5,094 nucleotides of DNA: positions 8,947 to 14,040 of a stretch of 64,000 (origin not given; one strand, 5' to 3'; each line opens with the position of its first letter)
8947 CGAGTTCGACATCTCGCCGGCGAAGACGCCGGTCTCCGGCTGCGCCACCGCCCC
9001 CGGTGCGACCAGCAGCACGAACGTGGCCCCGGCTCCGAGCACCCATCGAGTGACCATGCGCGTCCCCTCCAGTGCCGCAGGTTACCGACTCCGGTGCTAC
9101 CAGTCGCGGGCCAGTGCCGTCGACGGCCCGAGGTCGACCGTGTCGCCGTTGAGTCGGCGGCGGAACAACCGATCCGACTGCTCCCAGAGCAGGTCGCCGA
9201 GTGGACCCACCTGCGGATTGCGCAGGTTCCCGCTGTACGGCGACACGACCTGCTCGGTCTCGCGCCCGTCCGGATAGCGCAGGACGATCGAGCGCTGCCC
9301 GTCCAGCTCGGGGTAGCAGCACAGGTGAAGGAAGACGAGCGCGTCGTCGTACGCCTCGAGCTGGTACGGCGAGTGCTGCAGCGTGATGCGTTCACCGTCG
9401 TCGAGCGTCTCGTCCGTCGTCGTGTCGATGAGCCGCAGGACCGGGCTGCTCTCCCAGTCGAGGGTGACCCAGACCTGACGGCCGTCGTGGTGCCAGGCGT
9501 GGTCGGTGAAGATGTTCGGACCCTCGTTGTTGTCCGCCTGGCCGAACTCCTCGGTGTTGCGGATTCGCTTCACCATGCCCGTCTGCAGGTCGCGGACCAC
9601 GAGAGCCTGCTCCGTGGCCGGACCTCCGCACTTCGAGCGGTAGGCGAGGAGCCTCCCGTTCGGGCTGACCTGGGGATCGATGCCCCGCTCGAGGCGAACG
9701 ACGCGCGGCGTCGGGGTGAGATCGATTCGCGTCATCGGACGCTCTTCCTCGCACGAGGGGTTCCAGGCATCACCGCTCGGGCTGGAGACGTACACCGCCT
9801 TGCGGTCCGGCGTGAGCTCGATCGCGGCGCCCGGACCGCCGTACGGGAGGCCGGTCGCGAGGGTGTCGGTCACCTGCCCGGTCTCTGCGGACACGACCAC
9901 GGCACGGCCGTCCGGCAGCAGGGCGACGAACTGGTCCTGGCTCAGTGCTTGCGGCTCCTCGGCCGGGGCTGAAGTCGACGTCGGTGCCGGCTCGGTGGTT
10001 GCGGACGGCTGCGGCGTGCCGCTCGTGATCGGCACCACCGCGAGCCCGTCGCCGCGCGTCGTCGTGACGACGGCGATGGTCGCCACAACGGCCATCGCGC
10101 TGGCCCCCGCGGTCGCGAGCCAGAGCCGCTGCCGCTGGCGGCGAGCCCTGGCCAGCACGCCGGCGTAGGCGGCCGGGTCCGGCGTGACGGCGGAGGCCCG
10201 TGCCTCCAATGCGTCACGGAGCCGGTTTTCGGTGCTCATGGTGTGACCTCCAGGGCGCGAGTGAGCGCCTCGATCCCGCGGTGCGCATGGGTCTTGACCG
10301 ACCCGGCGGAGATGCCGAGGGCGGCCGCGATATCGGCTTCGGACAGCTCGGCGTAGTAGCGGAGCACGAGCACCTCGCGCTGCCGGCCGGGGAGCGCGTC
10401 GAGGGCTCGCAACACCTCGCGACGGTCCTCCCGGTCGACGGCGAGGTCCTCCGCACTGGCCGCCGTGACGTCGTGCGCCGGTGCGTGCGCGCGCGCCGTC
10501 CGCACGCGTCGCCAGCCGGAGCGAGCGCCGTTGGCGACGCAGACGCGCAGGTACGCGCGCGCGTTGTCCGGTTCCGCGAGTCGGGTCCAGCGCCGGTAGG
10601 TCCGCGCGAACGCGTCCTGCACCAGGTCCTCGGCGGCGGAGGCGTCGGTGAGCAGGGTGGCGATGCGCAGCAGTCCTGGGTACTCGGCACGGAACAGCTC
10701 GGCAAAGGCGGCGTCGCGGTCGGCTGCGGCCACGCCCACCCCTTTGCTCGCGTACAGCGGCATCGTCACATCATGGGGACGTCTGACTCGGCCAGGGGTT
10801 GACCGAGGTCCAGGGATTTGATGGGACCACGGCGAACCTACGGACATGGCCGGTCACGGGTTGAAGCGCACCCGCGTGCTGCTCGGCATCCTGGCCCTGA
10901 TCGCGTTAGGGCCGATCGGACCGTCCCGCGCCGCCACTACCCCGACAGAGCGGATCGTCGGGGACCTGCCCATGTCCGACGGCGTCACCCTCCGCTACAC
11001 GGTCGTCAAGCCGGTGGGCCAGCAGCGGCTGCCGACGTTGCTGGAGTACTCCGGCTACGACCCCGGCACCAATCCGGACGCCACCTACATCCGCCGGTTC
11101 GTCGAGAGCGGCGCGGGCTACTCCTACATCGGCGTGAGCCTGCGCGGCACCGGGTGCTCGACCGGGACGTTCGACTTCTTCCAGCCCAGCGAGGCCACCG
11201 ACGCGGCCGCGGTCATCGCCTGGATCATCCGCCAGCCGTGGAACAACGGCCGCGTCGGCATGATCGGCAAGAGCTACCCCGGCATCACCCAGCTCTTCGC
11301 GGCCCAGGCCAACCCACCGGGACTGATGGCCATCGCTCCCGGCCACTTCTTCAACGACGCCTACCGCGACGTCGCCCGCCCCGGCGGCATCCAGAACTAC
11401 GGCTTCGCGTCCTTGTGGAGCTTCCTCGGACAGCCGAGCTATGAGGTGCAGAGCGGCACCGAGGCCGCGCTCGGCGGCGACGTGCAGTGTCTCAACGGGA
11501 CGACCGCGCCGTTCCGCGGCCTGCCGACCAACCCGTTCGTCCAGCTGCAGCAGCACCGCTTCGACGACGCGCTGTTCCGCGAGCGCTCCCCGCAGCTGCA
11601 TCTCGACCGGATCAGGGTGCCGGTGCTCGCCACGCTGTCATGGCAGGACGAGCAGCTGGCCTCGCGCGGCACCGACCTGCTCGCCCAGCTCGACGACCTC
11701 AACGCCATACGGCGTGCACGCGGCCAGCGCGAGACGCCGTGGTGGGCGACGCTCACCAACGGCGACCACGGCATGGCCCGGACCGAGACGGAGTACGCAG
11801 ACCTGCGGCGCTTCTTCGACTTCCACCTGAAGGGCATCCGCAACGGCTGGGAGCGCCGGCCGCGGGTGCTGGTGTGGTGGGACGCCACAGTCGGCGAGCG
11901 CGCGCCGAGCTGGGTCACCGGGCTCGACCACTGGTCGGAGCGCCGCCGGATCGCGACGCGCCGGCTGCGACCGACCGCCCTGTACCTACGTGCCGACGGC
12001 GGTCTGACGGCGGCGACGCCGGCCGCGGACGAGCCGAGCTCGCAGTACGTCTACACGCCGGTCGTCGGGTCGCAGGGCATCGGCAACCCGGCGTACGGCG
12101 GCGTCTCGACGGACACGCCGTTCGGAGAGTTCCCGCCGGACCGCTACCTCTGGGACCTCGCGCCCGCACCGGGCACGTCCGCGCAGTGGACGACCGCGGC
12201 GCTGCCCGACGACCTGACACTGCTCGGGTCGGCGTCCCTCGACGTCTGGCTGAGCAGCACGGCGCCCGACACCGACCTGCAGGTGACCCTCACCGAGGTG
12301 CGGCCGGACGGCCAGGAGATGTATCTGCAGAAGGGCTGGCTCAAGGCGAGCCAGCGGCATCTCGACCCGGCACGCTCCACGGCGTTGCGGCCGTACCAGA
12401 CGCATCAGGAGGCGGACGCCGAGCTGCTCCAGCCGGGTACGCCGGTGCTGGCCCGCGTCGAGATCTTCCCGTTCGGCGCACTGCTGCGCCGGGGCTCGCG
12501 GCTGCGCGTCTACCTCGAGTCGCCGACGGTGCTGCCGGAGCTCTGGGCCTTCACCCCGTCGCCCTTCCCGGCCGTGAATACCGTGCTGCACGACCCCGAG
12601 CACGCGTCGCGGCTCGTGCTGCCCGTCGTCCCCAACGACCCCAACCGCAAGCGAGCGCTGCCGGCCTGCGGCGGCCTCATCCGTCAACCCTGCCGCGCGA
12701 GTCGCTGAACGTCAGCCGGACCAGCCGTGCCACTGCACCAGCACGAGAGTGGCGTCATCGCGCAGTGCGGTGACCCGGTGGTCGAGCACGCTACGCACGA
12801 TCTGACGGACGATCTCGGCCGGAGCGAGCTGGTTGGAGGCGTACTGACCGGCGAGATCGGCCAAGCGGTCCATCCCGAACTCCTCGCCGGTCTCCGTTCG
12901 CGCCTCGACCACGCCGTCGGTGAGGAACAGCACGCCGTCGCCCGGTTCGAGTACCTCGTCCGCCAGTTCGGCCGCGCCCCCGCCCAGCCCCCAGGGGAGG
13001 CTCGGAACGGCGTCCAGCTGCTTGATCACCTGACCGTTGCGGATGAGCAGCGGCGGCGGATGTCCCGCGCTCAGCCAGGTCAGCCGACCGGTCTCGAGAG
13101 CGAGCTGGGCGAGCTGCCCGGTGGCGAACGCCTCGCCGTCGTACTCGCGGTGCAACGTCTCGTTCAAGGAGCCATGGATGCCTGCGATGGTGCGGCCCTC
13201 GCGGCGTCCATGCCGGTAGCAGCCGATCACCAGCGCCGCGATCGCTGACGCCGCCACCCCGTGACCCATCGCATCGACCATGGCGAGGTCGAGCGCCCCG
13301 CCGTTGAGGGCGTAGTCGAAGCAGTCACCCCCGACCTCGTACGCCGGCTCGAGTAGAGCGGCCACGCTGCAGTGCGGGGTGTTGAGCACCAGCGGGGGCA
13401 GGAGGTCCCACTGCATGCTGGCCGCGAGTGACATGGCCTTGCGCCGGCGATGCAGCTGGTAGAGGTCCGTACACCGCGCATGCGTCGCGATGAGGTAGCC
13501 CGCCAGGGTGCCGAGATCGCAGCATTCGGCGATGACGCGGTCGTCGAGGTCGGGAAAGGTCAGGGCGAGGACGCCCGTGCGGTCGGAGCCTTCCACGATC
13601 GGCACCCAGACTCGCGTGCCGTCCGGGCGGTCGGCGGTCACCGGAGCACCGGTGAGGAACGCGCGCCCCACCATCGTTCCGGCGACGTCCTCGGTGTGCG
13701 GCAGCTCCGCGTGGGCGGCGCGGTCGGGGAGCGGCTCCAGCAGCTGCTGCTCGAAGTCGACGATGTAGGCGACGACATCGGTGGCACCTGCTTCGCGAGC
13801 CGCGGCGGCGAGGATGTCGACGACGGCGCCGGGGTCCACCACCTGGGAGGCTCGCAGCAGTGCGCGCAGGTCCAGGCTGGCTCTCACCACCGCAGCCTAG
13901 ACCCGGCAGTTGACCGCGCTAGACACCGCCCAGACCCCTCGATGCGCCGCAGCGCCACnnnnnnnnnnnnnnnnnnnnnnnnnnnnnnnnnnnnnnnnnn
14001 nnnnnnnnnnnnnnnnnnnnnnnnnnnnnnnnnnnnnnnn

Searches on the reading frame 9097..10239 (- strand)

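Call 54: search_protein_families(library=pfam, proteins=[window:9097-10239:-], max_evalue=0.01)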
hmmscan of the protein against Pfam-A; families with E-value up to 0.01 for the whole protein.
window:9097-10239:- (380 aa): 1 family
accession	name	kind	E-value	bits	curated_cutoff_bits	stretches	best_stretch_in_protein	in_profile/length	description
PF04335.19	VirB8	-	0.0081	16.5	23.2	0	29-61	10-42/213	VirB8 protein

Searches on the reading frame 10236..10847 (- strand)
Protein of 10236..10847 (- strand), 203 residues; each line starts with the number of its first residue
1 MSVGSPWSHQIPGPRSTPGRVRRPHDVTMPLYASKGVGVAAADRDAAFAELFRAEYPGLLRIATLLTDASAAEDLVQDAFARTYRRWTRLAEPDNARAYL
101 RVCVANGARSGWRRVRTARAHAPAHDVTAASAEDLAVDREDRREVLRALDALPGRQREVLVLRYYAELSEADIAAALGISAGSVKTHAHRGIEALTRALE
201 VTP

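Call 54: search_protein_families(library=pfam, proteins=[window:10236-10847:-], max_evalue=0.01)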
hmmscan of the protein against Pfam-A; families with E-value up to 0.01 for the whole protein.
window:10236-10847:- (203 aa): 5 families
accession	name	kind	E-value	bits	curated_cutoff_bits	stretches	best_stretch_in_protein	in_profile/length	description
PF08281.18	Sigma70_r4_2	-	2.2e-17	62.9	25.7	1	143-195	2-54/54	Sigma-70, region 4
PF04545.22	Sigma70_r4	-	3.5e-13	49.3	24.1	1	148-195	1-48/50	Sigma-70, region 4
PF04542.20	Sigma70_r2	-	9.9e-10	38.5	24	1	51-115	1-68/71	Sigma-70 region 2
PF00196.25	GerE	-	0.00016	21.6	23.5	1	156-189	5-39/57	Bacterial regulatory proteins, luxR family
PF07638.17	Sigma70_ECF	-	0.009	16.4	21.1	0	132-186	116-170/185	ECF sigma factor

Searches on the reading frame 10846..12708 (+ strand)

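Call 54: search_protein_families(library=pfam, proteins=[window:10846-12708:+], max_evalue=0.01)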
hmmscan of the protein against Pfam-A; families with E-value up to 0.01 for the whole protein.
window:10846-12708:+ (620 aa): 2 families
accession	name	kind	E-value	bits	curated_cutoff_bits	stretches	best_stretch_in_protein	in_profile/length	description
PF02129.25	Peptidase_S15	-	7.4e-43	147.6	23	1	45-286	1-251/262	X-Pro dipeptidyl-peptidase (S15 family)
PF08530.16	PepX_C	-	5.6e-30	105.3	22.5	1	333-590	1-216/217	X-Pro dipeptidyl-peptidase C-terminal non-catalytic domain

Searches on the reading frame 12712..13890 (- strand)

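Call 54: search_protein_families(library=pfam, proteins=[window:12712-13890:-], max_evalue=0.01)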
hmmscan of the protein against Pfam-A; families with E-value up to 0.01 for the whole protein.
window:12712-13890:- (392 aa): 1 family
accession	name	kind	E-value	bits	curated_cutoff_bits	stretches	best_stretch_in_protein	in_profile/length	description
PF07228.17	SpoIIE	-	4.1e-41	141.5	25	1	197-388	2-192/192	Stage II sporulation protein E (SpoIIE)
